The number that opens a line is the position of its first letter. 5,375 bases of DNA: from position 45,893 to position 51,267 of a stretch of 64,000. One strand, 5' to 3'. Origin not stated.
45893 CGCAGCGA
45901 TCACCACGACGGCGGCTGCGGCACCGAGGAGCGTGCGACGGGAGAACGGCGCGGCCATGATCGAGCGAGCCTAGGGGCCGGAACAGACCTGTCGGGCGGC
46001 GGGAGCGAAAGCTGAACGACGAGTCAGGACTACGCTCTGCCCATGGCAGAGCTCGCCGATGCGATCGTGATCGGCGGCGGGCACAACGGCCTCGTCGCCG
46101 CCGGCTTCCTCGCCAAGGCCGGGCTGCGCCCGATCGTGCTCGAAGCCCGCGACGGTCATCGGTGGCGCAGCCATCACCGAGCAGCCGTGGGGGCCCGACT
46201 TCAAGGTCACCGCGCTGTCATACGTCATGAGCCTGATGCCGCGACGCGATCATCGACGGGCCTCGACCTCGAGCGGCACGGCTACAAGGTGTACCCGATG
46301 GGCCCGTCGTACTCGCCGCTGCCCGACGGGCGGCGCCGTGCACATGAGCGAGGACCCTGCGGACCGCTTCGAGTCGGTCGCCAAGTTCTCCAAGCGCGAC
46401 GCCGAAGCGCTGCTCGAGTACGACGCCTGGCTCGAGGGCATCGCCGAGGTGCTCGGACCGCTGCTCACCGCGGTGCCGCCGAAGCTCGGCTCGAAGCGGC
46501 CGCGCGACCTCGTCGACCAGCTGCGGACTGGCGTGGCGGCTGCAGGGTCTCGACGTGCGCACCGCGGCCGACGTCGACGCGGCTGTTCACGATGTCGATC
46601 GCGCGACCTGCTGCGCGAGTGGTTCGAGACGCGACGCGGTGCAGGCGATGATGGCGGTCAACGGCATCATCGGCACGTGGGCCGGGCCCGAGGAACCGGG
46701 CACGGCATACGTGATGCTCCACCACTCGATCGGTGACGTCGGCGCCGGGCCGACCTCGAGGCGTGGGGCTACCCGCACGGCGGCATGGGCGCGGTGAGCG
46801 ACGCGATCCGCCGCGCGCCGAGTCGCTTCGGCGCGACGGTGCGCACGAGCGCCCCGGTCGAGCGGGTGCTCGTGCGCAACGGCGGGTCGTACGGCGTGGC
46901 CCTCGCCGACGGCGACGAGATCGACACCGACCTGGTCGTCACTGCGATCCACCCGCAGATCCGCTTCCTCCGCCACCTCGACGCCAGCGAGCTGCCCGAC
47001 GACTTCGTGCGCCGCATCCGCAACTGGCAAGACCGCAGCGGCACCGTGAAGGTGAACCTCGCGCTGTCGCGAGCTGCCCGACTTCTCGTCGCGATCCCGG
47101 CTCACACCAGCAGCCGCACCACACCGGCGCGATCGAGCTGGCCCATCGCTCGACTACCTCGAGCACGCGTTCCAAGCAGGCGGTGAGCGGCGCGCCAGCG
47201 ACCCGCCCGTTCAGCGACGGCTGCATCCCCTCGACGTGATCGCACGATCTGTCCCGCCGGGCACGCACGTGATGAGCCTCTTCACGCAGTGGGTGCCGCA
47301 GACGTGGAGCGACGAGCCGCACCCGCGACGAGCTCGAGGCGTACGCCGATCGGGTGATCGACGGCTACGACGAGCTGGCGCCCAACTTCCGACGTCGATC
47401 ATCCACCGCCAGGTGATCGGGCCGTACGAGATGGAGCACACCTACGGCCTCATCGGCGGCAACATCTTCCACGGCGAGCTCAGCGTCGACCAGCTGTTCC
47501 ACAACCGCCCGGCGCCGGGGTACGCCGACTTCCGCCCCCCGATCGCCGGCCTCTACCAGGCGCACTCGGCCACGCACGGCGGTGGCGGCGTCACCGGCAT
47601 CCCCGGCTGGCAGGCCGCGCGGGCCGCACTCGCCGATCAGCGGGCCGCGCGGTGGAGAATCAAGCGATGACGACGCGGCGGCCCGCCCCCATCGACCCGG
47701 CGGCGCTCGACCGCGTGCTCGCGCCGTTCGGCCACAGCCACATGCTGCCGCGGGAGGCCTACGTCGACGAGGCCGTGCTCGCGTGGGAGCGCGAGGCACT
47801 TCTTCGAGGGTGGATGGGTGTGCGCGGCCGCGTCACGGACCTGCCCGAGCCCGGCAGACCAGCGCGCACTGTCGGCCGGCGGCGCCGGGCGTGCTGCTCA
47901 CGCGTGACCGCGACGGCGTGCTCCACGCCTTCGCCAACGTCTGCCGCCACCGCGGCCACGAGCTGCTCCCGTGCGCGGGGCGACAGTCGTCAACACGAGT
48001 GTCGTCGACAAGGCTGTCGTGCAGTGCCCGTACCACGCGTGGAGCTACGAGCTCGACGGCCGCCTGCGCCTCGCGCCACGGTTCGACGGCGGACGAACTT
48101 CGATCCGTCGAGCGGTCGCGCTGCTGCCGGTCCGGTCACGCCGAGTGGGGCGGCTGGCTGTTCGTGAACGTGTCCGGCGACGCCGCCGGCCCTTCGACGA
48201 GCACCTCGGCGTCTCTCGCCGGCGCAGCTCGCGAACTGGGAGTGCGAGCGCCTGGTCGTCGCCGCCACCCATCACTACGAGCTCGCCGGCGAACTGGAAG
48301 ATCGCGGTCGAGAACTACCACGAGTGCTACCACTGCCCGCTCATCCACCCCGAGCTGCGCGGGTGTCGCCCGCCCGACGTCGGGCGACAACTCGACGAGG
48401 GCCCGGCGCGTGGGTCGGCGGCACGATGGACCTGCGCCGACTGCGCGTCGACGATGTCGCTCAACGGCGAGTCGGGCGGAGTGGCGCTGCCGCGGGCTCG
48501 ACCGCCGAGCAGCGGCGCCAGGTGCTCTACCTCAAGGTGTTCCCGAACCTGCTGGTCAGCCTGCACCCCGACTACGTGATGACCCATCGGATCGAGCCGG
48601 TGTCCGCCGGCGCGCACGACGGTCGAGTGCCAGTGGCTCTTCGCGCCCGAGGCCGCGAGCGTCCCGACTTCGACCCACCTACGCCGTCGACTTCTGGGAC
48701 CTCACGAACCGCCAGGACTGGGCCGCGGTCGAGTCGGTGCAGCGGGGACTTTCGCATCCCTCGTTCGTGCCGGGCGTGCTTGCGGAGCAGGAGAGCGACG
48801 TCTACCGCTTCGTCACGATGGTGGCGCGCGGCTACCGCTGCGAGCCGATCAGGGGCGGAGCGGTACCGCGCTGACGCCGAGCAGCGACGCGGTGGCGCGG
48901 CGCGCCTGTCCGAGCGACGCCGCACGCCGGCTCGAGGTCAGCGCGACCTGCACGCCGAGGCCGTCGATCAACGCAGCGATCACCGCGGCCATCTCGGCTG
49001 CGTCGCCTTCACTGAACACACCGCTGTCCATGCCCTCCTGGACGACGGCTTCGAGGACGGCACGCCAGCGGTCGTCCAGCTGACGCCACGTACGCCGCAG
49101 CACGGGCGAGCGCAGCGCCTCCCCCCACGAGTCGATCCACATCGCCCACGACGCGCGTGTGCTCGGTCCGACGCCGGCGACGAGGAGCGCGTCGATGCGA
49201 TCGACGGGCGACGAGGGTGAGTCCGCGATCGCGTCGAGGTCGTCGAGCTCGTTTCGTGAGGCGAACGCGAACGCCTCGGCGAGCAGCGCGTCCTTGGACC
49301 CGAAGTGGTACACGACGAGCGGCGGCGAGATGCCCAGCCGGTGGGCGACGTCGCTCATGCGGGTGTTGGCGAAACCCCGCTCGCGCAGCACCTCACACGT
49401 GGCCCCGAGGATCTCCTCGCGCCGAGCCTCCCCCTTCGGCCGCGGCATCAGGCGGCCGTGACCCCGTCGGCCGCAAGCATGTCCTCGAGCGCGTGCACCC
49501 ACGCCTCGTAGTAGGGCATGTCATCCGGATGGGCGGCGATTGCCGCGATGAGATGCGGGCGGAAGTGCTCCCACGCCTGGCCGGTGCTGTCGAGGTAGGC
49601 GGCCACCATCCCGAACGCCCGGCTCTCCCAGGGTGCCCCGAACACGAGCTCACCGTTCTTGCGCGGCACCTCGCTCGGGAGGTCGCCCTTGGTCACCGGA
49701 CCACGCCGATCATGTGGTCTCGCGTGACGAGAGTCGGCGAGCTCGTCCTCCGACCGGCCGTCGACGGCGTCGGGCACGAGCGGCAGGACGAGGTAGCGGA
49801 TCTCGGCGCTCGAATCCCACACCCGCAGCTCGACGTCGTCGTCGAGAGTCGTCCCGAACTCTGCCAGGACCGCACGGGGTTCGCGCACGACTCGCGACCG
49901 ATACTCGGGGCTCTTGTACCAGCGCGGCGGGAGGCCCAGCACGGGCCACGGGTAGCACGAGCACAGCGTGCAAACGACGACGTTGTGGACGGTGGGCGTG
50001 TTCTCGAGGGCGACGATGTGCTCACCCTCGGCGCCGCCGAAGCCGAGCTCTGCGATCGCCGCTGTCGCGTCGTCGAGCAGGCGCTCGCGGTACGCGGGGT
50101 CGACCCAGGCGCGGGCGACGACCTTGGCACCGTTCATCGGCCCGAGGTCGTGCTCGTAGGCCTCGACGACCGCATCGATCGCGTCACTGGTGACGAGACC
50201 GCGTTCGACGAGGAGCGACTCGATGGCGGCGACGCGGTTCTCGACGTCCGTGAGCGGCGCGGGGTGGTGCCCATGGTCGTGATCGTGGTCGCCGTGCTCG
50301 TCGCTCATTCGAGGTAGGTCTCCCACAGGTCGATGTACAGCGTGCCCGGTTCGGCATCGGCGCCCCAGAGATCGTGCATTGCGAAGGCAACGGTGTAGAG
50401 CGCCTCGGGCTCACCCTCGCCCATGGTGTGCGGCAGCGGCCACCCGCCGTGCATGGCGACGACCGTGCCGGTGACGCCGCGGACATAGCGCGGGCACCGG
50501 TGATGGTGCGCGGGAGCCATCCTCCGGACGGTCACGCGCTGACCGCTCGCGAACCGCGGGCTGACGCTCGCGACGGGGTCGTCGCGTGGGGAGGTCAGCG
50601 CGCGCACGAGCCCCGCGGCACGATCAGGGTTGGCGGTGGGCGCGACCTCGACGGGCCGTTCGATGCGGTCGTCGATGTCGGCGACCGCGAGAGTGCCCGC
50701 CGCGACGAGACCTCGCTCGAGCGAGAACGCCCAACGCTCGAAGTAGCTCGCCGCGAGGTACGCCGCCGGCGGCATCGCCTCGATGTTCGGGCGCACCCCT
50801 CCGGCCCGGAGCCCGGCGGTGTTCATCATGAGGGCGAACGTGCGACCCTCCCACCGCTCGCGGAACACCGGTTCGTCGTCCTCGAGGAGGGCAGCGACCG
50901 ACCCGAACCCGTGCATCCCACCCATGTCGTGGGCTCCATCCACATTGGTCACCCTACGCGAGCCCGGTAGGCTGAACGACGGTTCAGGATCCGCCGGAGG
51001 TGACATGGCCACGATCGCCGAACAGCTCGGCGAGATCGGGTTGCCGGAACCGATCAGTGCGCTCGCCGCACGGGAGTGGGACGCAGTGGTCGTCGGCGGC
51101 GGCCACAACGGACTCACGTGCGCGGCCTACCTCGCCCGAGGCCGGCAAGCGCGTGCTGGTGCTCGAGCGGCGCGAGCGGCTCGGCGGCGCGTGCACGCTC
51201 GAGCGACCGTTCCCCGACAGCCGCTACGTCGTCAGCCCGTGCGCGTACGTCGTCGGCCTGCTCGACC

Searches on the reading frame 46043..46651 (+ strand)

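Call 23: search_protein_families(library=pfam, proteins=[window:46043-46651:+], max_evalue=0.001)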
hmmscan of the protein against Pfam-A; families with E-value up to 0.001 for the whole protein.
window:46043-46651:+ (202 aa): 3 families
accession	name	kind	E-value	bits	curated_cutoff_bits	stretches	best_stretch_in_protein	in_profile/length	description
PF13450.12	NAD_binding_8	-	1.9e-05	25.3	21.9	1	9-39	1-31/68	NAD(P)-binding Rossmann-like domain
PF01494.25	FAD_binding_3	-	9.7e-05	22.2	22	1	6-40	3-37/349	FAD binding domain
PF01266.30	DAO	-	0.00039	20.5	27.9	1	6-172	1-143/353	FAD dependent oxidoreductase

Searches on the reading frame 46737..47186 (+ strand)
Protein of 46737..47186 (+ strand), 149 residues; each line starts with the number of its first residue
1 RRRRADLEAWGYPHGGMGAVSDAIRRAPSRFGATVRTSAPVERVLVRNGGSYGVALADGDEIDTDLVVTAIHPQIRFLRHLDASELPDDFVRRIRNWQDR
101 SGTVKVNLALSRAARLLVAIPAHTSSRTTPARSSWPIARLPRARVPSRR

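Call 23: search_protein_families(library=pfam, proteins=[window:46737-47186:+], max_evalue=0.001)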
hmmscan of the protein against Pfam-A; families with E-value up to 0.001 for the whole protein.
window:46737-47186:+ (149 aa): 1 family
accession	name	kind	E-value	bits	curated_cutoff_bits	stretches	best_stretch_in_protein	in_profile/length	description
PF01593.30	Amino_oxidase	-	9.2e-10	38.8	19.8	1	13-135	199-318/443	Flavin containing amine oxidoreductase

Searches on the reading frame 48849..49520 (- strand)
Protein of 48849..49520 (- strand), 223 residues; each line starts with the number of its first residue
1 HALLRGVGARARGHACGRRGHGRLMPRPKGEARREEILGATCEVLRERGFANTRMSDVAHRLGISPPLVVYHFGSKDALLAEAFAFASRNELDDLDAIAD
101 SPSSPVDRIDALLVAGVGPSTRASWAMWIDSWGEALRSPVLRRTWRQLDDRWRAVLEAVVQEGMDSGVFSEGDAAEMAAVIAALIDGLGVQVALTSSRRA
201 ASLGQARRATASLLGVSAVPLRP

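Call 23: search_protein_families(library=pfam, proteins=[window:48849-49520:-], max_evalue=0.001)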
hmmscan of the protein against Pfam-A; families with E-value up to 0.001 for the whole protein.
window:48849-49520:- (223 aa): 4 families
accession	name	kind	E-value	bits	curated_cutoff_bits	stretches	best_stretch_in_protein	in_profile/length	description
PF13977.11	TetR_C_6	-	3.3e-19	69.6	27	1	119-212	17-112/115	BetI-type transcriptional repressor, C-terminal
PF00440.29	TetR_N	-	7.8e-14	51.6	24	1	37-83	1-47/47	Bacterial regulatory proteins, tetR family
PF16925.10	TetR_C_13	-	9.2e-06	26.5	27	1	137-201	37-102/109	Tetracyclin repressor-like, C-terminal domain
PF17932.6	TetR_C_24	-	0.0005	20.8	26.4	1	137-184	36-83/114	Tetracyclin repressor-like, C-terminal domain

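Call 48: search_protein_families(library=ncbifam, proteins=[window:48849-49448:-], max_evalue=0.00001)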
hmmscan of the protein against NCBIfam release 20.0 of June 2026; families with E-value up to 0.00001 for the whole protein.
window:48849-49448:- (199 aa): 7 families
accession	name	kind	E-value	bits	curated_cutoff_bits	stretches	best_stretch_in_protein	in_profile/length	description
TIGR03384.1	betaine_BetI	equivalog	2.1e-22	79.8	201.3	1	7-186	7-181/189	choline-binding transcriptional repressor BetI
NF001978.0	PRK00767.1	equivalog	1.6e-19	70.5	118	1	7-177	8-176/197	transcriptional regulator BetI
NF050111.1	TransRegSACE7040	equivalog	9.1e-11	42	250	1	9-90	2-83/186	SACE_7040 family transcriptional regulator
NF041196.1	ScbR_bind_reg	equivalog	8.5e-09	35.9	150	1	9-168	7-165/191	ScbR family autoregulator-binding transcription factor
NF011572.0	PRK14996.1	equivalog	8.5e-09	35.6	144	1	7-170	7-168/192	TetR family transcriptional regulator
NF053731.1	TransRegFasRMycb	equivalog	2e-06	27.7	330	1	7-57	10-60/199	HTH-type transcriptional activator FasR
TIGR03613.1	RutR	equivalog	6.4e-06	26.1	368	0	6-88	6-87/202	pyrimidine utilization regulatory protein R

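Call 72: find_homologous_proteins(query=window:48852-49448:-, max_evalue=1e-20)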
Query seq(199 aa) (199 aa): 80 proteins with E <= 1e-20 among 2832 candidates.
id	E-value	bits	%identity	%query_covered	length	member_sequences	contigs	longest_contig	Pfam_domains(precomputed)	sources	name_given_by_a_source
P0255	1.6e-121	421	100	100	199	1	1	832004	PF13977.12,PF00440.30,PF16925.11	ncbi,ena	-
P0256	1.8e-98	346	81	100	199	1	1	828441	PF13977.12,PF00440.30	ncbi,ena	-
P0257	3.5e-98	345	81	100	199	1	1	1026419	PF13977.12,PF00440.30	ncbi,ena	-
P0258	1.3e-97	343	81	100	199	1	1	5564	PF13977.12,PF00440.30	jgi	jgi:AcrR family transcriptional regulator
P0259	1.3e-97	343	81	100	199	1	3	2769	PF13977.12,PF00440.30,PF16925.11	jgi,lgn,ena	jgi:AcrR family transcriptional regulator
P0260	1.7e-97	343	80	100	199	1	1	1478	PF13977.12,PF00440.30,PF16925.11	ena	-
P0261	2.1e-97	342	81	100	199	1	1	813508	PF13977.12,PF00440.30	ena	-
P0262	2.6e-97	342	80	100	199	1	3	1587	PF13977.12,PF00440.30,PF16925.11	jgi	jgi:AcrR family transcriptional regulator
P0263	6.1e-97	341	79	100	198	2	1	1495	PF13977.12,PF00440.30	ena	-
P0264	1.7e-96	339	79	100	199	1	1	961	PF13977.12,PF00440.30,PF16925.11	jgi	jgi:AcrR family transcriptional regulator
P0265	2.5e-96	339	80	100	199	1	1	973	PF13977.12,PF00440.30,PF16925.11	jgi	-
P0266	3.1e-96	339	80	100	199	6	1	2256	PF13977.12,PF00440.30,PF16925.11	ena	-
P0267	5.9e-96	338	78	100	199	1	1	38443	PF13977.12,PF00440.30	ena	-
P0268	8.9e-96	337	80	100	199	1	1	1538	PF13977.12,PF00440.30,PF16925.11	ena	-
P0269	1.1e-95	337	79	100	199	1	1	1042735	PF13977.12,PF00440.30,PF16925.11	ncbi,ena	-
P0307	9.9e-38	148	46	100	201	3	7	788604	PF13977.12,PF00440.30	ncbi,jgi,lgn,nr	ncbi:MAG: hypothetical protein QOI54_892 [Actinomycetota bacterium]|jgi:AcrR family transcriptional 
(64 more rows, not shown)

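Call 73: find_encoding_contigs(protein=P0255, flank=8000, max_places=3)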
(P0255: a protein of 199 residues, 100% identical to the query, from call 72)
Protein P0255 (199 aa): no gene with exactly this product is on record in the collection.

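Call 74: find_encoding_contigs(protein=P0307, flank=10000, max_places=4)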
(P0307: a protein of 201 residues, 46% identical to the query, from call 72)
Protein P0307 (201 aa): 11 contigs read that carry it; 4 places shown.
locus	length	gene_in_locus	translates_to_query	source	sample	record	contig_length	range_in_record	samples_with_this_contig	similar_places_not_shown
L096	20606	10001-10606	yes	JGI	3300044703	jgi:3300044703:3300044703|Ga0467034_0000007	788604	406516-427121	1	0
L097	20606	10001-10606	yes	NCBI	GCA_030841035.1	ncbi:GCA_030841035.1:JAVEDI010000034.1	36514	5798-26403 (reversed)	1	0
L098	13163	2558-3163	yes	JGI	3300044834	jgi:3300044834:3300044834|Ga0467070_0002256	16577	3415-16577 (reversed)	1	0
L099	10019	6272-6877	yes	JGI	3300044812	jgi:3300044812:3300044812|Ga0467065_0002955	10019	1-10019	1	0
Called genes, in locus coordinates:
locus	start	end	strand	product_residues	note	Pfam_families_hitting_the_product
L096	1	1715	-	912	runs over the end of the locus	PF01326:PPDK_N, PF00391:PEP-utilizers, PF02896:PEP-utilizers_C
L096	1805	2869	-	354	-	PF00850:Hist_deacetyl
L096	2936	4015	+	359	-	PF03576:Peptidase_S58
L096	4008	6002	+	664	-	PF02129:Peptidase_S15, PF00326:Peptidase_S9 (faint), PF08530:PepX_C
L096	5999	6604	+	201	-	PF06197:DUF998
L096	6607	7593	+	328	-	PF01408:GFO_IDH_MocA, PF03807:F420_oxidored (weak), PF22725:GFO_IDH_MocA_C3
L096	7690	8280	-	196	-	-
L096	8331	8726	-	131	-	PF12796:Ank_2, PF13637:Ank_4 (weak), PF13857:Ank_5, PF00023:Ank (faint), PF13606:Ank_3 (faint)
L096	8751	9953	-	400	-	PF00355:Rieske, PF00848:Ring_hydroxyl_A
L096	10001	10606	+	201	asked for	PF00440:TetR_N, PF13977:TetR_C_6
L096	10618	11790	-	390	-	PF01266:DAO, PF12831:FAD_oxidored (faint), PF13450:NAD_binding_8 (weak)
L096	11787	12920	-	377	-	PF00355:Rieske, PF00848:Ring_hydroxyl_A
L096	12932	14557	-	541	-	PF00890:FAD_binding_2 (faint), PF01134:GIDA (faint), PF01593:Amino_oxidase, PF01946:Thi4 (weak), PF07992:Pyr_redox_2 (faint), PF12831:FAD_oxidored, PF13450:NAD_binding_8, PF01266:DAO (weak)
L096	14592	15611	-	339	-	PF00005:ABC_tran, PF13304:AAA_21 (faint), PF13401:AAA_22 (weak), PF08352:oligo_HPY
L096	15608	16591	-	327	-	PF00005:ABC_tran, PF08352:oligo_HPY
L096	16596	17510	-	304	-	PF12911:OppC_N (weak), PF00528:BPD_transp_1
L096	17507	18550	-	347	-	PF19300:BPD_transp_1_N (weak), PF00528:BPD_transp_1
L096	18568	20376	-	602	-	PF00496:SBP_bac_5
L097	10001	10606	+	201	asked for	PF00440:TetR_N, PF13977:TetR_C_6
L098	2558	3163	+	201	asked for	PF00440:TetR_N, PF13977:TetR_C_6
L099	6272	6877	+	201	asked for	PF00440:TetR_N, PF13977:TetR_C_6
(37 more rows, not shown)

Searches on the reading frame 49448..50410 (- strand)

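Call 23: search_protein_families(library=pfam, proteins=[window:49448-50410:-], max_evalue=0.001)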
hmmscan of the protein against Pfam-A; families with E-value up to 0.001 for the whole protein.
window:49448-50410:- (320 aa): 3 families
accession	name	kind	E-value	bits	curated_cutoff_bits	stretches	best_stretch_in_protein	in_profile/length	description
PF02979.21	NHase_alpha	-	2e-80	269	27.2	1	55-226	2-173/184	Nitrile hydratase, alpha chain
PF21006.2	NHase_beta_N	-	8e-14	52.1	21.5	1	249-318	17-86/115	Nitrile hydratase beta subunit, N-terminal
PF14407.11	Frankia_peptide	-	0.00053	20.7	48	0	96-124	4-32/63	Ribosomally synthesized peptide prototyped by Frankia Franean1_4349.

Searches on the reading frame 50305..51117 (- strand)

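Call 8: search_protein_families(library=pfam, proteins=[window:50305-51117:-], max_evalue=0.001)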
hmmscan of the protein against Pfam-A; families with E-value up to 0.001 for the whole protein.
window:50305-51117:- (270 aa): 2 families
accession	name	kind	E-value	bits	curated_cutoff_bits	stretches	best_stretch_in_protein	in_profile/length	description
PF02211.21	NHase_beta_C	-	5.2e-28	97.8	27.7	1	184-270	7-97/98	Nitrile hydratase beta subunit, C-terminal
PF21006.2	NHase_beta_N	-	5.4e-22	78.5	21.5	1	60-156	2-99/115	Nitrile hydratase beta subunit, N-terminal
